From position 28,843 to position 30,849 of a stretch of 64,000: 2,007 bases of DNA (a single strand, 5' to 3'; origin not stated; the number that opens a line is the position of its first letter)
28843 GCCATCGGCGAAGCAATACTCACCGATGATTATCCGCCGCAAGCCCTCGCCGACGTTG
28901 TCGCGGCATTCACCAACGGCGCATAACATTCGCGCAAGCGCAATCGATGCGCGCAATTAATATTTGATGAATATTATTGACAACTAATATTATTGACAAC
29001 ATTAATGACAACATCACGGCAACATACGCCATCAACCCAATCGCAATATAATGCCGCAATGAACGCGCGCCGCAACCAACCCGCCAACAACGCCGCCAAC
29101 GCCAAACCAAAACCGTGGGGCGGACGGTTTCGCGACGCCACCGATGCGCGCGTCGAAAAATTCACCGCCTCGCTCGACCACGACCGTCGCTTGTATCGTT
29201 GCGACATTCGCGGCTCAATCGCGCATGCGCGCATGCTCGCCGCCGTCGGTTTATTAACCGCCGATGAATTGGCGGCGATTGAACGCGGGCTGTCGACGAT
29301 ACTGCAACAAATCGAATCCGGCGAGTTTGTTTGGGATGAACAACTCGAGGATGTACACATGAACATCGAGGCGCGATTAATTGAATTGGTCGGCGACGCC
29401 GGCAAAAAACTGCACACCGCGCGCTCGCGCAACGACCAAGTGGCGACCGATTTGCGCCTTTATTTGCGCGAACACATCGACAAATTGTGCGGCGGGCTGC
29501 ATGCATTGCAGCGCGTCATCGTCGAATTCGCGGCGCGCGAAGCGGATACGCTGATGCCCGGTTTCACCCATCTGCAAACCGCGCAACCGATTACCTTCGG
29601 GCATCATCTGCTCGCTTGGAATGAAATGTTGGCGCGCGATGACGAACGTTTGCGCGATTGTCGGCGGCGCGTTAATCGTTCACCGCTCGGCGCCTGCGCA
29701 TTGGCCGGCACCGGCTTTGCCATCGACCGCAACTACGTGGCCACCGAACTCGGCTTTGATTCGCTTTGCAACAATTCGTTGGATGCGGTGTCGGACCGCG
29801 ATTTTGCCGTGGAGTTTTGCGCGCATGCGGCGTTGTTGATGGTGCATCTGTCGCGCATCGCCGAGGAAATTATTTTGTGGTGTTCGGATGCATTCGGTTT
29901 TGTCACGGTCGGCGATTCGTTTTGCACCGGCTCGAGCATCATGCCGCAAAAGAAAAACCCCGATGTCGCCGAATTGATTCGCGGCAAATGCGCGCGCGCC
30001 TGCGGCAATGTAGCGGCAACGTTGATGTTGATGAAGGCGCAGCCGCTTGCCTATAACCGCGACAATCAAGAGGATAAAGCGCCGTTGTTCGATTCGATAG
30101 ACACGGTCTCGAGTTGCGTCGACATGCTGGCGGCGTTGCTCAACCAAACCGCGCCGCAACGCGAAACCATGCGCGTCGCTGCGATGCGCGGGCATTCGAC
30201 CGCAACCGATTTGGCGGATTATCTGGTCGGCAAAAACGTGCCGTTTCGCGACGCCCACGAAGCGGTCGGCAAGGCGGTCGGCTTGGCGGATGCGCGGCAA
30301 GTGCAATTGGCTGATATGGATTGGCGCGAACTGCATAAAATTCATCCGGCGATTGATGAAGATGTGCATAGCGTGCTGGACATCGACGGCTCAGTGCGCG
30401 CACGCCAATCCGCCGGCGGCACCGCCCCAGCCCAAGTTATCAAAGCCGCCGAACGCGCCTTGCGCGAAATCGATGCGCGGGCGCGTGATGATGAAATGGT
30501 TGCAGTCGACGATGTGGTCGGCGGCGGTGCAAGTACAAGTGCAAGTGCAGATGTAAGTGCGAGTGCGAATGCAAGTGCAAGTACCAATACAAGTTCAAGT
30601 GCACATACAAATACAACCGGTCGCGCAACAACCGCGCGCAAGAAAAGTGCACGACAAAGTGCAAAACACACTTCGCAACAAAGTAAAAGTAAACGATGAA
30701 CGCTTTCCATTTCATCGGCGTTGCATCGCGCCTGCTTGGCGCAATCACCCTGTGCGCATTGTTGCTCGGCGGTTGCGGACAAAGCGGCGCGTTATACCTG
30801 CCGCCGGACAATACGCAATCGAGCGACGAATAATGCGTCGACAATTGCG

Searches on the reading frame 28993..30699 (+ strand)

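Call 49: search_protein_families(library=pfam, proteins=[window:28993-30699:+], max_evalue=0.00001)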
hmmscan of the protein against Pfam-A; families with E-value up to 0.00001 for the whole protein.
window:28993-30699:+ (568 aa): 2 families
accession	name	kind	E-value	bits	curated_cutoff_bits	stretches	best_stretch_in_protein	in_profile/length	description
PF00206.25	Lyase_1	-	2.9e-82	277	27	1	44-338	1-312/312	Lyase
PF14698.11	ASL_C2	-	1e-24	87.2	27.3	1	401-468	1-68/69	Argininosuccinate lyase C-terminal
